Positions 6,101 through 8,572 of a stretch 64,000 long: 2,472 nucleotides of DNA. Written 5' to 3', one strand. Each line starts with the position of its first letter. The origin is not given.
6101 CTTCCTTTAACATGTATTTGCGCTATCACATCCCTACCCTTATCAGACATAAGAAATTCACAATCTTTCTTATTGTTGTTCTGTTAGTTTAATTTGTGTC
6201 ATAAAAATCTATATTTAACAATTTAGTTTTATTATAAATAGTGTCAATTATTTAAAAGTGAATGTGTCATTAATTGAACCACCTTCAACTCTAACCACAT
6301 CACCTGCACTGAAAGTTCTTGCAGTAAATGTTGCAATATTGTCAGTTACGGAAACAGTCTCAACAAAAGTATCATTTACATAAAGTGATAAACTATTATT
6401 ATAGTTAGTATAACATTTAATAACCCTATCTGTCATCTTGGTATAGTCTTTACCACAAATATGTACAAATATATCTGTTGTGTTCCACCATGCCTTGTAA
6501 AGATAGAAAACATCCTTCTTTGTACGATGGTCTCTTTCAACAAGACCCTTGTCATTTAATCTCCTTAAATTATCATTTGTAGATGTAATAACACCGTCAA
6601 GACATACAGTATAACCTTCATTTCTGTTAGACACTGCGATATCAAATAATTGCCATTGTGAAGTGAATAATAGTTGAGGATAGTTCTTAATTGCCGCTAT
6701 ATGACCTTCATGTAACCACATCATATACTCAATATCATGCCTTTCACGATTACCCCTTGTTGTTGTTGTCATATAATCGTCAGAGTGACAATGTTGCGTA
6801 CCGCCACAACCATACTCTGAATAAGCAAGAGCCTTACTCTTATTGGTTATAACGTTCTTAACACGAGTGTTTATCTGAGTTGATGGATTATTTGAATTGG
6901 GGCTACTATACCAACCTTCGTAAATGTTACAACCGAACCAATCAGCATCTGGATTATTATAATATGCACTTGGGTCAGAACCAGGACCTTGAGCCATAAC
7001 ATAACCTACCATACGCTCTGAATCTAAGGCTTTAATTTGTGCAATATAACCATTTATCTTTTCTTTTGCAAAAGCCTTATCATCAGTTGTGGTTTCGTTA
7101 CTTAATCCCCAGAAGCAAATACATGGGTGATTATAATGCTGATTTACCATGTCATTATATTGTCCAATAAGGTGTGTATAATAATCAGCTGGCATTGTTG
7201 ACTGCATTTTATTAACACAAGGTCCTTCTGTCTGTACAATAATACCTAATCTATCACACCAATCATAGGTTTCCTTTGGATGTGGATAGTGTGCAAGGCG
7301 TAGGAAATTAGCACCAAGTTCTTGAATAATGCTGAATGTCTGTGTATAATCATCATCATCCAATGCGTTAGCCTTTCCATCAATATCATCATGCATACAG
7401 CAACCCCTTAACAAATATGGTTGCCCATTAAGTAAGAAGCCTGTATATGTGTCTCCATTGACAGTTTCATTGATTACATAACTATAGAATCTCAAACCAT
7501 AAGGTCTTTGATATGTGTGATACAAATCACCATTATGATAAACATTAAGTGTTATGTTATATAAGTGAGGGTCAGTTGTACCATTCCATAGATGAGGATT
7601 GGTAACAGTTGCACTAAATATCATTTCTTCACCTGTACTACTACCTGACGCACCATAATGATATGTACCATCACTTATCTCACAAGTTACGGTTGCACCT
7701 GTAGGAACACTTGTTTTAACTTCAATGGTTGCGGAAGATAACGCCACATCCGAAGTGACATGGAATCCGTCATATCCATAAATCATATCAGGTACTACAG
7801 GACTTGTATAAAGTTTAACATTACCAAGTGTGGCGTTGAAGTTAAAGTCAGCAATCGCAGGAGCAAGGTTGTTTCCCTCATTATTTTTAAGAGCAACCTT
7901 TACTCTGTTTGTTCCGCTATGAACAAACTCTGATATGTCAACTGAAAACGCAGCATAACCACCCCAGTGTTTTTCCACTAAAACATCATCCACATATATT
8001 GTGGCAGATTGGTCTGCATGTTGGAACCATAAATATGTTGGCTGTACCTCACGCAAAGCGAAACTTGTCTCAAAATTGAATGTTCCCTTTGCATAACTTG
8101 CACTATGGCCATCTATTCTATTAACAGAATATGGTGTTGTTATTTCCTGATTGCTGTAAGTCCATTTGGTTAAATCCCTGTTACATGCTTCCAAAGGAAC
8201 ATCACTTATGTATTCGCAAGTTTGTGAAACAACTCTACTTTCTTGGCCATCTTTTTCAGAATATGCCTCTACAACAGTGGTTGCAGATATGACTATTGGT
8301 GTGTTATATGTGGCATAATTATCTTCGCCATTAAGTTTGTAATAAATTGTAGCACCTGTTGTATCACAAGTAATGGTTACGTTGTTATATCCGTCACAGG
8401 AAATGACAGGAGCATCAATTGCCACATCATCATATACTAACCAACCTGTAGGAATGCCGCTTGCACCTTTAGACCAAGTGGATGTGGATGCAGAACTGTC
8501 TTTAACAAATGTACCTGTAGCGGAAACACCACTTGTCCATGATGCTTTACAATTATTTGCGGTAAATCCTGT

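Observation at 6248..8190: Tail fibre carrying a GH2-family exo-glycosidase catalytic module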

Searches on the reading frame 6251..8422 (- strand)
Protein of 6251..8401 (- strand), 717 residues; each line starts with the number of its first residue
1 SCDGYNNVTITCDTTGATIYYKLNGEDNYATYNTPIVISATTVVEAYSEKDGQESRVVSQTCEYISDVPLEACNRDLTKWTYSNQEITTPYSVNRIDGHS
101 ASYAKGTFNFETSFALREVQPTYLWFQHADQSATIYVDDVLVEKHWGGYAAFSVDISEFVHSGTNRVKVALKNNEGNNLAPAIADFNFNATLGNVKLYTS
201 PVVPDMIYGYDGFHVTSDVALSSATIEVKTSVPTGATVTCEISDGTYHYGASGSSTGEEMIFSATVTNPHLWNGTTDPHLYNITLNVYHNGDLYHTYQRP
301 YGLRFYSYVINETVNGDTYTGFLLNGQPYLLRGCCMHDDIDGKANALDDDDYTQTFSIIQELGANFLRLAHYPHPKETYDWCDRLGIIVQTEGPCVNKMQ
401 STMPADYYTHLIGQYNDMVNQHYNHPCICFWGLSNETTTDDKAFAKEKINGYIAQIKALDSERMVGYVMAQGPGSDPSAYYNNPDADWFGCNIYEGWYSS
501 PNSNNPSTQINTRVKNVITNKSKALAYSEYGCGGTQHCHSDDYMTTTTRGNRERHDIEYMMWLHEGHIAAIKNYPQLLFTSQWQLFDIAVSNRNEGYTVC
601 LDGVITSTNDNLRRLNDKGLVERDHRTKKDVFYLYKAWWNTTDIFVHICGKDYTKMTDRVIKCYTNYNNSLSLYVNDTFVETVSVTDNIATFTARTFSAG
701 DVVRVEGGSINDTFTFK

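Call 12: search_solved_structures(query=window:6251-8401:-, max_evalue=0.001, show_alignments=3)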
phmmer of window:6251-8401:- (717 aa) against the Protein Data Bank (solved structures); distinct sequences matched with E-value up to 0.001: 113 (the best 60 are shown).
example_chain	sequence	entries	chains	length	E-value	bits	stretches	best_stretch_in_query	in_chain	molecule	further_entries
7kgz_A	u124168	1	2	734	1.2e-64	222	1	82-684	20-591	Beta-glucuronidase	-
6mvg_A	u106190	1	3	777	2.1e-61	211.3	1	87-706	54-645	beta-glucuronidase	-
6mvf_A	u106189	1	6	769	5.2e-60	206.7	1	84-694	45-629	Beta-galactosidase/beta-glucuronidase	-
8dhe_A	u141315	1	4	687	3.7e-59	203.9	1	87-676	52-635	Glycosyl hydrolase family 2, sugar bindingdomain protein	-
8ges_A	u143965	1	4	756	1.5e-58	201.9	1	87-707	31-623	beta-galactosidase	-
8get_A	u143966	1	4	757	1.5e-58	201.9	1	87-707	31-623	beta-galactosidase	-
6mvh_A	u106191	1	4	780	1.6e-58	201.7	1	87-707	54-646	Beta-galactosidase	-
3cmg_A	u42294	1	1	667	4.1e-52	180.6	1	88-651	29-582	Putative beta-galactosidase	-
5z1a_A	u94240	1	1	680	4.2e-52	180.6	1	88-651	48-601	Putative beta-galactosidase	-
6d50_A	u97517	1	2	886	1.2e-43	152.6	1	87-656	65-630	Glycosyl hydrolases family 2, sugar binding domain protein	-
5uj6_A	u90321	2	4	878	1.8e-43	152.1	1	87-656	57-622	Glycosyl hydrolases family 2, sugar binding domain protein | Beta-galactosidase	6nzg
6d8g_A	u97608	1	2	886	1.3e-42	149.1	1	87-656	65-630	Glycosyl hydrolases family 2, sugar binding domain protein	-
3fn9_A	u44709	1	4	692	5e-42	147.3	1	78-667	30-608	Putative beta-galactosidase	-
6ed1_A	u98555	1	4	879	1.3e-40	142.5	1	265-683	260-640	Glycosyl hydrolase family 2, sugar binding domain protein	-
8dhl_A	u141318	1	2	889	4.1e-33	117.8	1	102-501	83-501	Glycosyl hydrolase family 2, sugar binding domain protein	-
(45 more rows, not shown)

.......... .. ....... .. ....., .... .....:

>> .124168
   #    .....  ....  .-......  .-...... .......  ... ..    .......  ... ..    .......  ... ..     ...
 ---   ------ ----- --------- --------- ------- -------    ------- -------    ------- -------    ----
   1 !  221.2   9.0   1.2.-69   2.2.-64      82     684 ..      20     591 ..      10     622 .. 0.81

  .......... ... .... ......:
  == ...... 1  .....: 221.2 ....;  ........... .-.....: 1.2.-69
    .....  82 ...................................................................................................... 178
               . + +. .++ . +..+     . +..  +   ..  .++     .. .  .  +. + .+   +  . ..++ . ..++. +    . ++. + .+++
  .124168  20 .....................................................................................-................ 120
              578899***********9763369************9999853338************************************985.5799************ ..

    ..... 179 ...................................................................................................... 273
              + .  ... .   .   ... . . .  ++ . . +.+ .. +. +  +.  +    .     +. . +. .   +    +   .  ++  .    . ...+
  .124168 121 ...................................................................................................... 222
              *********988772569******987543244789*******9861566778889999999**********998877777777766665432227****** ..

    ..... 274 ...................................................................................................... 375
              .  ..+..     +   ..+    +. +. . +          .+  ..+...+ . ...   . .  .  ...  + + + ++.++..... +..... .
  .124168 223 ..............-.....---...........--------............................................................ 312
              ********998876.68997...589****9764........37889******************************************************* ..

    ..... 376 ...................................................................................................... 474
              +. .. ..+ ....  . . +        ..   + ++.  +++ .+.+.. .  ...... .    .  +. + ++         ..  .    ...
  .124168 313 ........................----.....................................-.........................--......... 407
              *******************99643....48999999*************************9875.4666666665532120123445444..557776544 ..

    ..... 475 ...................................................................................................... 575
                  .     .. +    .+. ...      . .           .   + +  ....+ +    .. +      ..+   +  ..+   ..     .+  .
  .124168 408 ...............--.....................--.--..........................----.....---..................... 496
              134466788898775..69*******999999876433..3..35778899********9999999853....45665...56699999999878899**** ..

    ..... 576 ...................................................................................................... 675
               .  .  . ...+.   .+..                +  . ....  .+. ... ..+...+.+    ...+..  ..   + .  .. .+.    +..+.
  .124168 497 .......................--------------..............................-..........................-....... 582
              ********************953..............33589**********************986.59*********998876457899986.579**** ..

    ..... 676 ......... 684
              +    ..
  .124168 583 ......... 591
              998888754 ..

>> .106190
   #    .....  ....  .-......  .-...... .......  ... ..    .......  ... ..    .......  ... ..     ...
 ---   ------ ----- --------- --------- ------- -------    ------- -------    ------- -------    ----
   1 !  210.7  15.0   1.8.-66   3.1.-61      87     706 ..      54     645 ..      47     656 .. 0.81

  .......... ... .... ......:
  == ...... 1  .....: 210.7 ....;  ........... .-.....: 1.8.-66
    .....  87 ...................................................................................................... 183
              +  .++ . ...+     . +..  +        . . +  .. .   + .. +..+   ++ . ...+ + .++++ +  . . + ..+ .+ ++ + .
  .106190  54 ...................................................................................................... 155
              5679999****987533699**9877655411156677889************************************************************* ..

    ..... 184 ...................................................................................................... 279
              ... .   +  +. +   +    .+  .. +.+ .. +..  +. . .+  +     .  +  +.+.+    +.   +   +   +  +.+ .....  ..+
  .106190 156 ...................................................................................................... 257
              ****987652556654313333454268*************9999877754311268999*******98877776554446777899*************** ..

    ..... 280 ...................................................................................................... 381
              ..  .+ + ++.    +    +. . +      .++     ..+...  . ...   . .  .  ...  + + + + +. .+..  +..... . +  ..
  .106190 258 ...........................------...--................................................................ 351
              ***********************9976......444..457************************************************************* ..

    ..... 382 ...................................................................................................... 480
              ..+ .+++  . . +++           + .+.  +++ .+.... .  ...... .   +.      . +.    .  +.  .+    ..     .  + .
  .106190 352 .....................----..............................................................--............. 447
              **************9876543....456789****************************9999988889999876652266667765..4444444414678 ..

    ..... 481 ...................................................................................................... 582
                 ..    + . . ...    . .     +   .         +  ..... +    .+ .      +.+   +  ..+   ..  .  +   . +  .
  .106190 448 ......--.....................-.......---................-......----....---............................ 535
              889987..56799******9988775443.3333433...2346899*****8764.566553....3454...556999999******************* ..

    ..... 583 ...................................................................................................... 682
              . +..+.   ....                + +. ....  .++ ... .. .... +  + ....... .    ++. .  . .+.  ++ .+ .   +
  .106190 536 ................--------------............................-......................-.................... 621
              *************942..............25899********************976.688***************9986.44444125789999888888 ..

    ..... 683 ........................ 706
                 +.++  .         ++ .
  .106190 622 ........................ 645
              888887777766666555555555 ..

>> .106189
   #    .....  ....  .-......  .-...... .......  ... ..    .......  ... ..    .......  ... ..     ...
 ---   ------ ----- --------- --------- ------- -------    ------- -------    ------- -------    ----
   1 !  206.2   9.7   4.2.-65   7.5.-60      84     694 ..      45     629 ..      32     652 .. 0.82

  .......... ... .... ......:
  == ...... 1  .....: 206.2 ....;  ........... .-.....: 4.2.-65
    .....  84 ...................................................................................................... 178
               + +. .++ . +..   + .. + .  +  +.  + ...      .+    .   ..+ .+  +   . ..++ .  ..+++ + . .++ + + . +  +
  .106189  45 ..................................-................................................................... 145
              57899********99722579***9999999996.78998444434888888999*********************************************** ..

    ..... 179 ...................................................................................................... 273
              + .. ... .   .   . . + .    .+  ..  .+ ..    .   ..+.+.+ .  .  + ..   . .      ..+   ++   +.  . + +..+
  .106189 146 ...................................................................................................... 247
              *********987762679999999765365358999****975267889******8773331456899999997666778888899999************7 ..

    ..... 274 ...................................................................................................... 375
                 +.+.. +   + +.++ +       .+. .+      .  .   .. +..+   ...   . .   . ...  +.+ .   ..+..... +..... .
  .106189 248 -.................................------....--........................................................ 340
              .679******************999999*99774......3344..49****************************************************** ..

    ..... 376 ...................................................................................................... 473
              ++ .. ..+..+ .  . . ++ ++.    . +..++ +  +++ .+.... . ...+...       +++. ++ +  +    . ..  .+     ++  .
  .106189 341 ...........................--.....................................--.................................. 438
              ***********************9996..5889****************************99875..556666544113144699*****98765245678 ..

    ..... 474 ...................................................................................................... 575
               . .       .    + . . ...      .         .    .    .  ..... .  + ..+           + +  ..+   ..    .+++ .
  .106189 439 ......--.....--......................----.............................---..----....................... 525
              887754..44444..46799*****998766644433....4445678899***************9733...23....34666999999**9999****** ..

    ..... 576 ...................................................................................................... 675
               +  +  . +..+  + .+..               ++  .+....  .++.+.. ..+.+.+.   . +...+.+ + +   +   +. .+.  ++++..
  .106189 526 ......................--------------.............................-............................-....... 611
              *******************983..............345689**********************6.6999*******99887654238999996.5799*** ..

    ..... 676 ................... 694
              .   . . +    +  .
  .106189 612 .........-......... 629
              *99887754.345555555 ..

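Call 22: find_homologous_proteins(query=window:6251-8203:-, max_evalue=1e-20)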
Query window:6251-8203:- (651 aa): 1391 proteins with E <= 1e-20 among 8000 candidates; the best 120 are listed.
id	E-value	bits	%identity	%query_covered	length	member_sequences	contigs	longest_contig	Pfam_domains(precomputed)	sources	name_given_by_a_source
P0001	0.0e+0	1277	81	100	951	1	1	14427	PF02837.25,PF02836.24,PF00703.28,PF22666.3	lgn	-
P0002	0.0e+0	1240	79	100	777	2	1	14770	PF13290.14,PF02836.24,PF00703.28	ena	-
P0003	0.0e+0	1220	79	100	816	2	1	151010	PF02837.25,PF13287.13,PF02836.24,PF00703.28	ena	-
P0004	0.0e+0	1153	75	100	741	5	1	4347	PF13290.14,PF02836.24,PF00703.28,PF22666.3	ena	-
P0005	0.0e+0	1142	74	100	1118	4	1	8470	PF02836.24,PF00703.28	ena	-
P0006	0.0e+0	1126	73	100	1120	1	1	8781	PF13290.14,PF02836.24,PF00703.28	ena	-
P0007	0.0e+0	1124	73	100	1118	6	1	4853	PF02836.24,PF00703.28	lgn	-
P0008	0.0e+0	1122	73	98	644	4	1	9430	PF02837.25,PF02836.24,PF00703.28,PF22666.3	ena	-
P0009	0.0e+0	1119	72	100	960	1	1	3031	PF02837.25,PF02836.24,PF00703.28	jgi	jgi:beta-galactosidase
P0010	0.0e+0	1118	72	100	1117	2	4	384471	PF02836.24,PF00703.28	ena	-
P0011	0.0e+0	1118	73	100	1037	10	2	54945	PF02837.25,PF02836.24,PF00703.28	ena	-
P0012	0.0e+0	1114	73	100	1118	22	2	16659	PF02837.25,PF02836.24,PF00703.28,PF22666.3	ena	-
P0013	0.0e+0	1109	72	100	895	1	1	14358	PF02837.25,PF02836.24,PF00703.28,PF22666.3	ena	-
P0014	0.0e+0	1103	71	100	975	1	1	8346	PF02837.25,PF02836.24,PF00703.28,PF22666.3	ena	-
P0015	0.0e+0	1101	72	100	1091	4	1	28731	PF02837.25,PF13287.13,PF02836.24,PF00703.28,PF22666.3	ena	-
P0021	0.0e+0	1070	70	100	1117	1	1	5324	PF02837.25,PF02836.24,PF00703.28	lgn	-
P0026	0.0e+0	1038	68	97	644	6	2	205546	PF02836.24,PF00703.28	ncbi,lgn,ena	-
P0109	4.3e-239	813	65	84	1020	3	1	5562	PF18962.8,PF02836.24,PF00703.28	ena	-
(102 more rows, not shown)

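Call 23: find_encoding_contigs(protein=P0026, flank=10000, max_places=3)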
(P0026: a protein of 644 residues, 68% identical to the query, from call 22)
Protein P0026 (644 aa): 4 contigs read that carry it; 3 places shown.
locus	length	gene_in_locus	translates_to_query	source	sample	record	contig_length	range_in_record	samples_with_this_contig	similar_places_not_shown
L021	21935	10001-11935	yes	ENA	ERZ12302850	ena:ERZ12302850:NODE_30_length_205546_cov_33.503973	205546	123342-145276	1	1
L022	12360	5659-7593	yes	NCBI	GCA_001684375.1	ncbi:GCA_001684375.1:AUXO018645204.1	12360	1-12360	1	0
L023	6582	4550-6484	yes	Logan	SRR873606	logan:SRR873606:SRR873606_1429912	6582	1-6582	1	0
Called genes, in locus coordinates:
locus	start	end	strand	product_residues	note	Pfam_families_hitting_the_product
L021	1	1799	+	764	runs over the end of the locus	-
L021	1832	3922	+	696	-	-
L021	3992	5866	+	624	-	-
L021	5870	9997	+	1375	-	PF13290:CHB_HEX_C_1 (weak), PF13287:Fn3_assoc (faint)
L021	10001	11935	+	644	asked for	PF00703:Glyco_hydro_2, PF02836:Glyco_hydro_2_C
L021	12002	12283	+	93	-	-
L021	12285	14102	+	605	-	PF13306:LRR_5, PF13855:LRR_8 (faint), PF13306:LRR_5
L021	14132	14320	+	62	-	-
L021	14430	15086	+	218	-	-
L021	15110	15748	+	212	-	-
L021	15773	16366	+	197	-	-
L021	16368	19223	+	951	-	PF13597:NRDD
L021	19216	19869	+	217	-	PF02943:FeThRed_B (weak)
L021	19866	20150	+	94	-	PF00085:Thioredoxin, PF13098:Thioredoxin_2 (weak)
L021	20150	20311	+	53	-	-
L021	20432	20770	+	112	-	-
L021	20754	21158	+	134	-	-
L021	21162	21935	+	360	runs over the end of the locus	-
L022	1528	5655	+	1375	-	PF13290:CHB_HEX_C_1 (weak), PF13287:Fn3_assoc (faint)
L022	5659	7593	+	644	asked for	PF00703:Glyco_hydro_2, PF02836:Glyco_hydro_2_C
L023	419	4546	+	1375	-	PF13290:CHB_HEX_C_1 (weak), PF13287:Fn3_assoc (faint)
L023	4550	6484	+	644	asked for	PF00703:Glyco_hydro_2, PF02836:Glyco_hydro_2_C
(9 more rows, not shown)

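Call 24: find_encoding_contigs(protein=P0109, flank=10000, max_places=3)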
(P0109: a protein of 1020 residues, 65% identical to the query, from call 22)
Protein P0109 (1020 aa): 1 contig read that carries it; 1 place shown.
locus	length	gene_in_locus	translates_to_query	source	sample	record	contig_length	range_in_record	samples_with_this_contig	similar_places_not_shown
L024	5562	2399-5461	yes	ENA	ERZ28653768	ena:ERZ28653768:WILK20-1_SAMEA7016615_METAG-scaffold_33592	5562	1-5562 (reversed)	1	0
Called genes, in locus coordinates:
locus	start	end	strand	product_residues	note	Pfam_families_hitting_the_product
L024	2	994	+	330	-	?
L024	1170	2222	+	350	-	-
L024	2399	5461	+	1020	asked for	PF00703:Glyco_hydro_2, PF02836:Glyco_hydro_2_C, PF18962:Por_Secre_tail (weak)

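Call 41: find_encoding_contigs(protein=P0003, flank=10000, max_places=2)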
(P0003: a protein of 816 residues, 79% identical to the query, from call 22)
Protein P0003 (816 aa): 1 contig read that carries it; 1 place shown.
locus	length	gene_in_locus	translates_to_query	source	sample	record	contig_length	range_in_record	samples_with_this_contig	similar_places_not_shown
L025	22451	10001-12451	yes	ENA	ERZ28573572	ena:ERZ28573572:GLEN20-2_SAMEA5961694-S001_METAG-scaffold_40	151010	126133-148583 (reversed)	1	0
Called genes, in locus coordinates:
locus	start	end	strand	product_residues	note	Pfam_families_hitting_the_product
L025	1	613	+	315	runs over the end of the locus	-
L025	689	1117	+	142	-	-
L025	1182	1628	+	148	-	PF09424:YqeY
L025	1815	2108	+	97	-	-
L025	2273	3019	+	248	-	PF04446:Thg1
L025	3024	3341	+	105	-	-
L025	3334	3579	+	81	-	-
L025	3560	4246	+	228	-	PF27493:YdaE (weak)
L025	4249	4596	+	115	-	PF20274:cREC_REC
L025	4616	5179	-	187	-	-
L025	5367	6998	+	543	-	PF25043:DUF7788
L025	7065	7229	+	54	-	-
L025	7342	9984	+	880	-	-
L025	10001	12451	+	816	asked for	PF13287:Fn3_assoc (faint), PF02837:Glyco_hydro_2_N (faint), PF00703:Glyco_hydro_2, PF02836:Glyco_hydro_2_C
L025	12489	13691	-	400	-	-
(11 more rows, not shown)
